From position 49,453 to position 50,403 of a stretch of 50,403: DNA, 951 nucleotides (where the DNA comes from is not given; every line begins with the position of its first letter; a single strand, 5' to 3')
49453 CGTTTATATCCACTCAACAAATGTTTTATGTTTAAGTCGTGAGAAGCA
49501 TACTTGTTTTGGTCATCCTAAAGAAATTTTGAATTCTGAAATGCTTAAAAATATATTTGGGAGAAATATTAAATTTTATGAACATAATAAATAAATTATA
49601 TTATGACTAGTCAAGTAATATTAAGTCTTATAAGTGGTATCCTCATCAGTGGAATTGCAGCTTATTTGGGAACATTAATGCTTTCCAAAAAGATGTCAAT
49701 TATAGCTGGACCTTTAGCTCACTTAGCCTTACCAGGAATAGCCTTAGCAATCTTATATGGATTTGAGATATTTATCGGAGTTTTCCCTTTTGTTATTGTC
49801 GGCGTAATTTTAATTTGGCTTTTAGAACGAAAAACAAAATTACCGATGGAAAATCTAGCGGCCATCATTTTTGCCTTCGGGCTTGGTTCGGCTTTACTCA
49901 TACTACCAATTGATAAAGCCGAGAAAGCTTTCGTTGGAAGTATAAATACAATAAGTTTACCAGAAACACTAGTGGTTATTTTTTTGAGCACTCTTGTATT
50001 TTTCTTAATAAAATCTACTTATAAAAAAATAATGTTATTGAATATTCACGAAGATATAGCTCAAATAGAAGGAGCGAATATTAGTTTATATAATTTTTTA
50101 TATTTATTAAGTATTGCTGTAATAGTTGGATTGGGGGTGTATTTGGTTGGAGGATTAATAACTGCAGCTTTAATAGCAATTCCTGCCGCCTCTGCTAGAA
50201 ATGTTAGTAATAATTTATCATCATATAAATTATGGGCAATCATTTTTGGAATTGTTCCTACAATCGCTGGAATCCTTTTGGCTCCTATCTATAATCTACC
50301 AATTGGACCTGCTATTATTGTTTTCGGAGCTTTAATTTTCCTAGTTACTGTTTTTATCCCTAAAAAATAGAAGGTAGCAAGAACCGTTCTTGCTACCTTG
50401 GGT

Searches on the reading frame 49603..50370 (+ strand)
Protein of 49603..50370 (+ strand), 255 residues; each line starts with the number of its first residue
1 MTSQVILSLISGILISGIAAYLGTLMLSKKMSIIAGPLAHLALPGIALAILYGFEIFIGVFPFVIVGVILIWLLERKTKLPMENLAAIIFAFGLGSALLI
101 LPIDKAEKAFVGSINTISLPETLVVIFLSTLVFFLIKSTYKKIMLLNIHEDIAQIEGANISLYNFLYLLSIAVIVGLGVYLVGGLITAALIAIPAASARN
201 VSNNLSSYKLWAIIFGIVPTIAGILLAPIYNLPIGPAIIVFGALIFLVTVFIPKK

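Call 72: find_encoding_contigs(protein=window:49603-50370:+, flank=10000, max_places=2)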
Protein window:49603-50370:+ (255 aa): 3 contigs read that carry it; 2 places shown.
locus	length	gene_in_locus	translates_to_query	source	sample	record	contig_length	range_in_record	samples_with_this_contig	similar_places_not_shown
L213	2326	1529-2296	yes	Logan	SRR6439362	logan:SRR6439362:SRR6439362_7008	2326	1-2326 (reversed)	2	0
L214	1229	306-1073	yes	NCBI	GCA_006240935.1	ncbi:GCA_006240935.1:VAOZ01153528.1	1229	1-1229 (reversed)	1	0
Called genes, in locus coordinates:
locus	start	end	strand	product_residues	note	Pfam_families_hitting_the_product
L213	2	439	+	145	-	?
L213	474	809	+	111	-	-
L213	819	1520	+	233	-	PF00005:ABC_tran, PF13304:AAA_21 (faint)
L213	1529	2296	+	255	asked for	PF00950:ABC-3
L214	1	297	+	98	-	?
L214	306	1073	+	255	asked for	PF00950:ABC-3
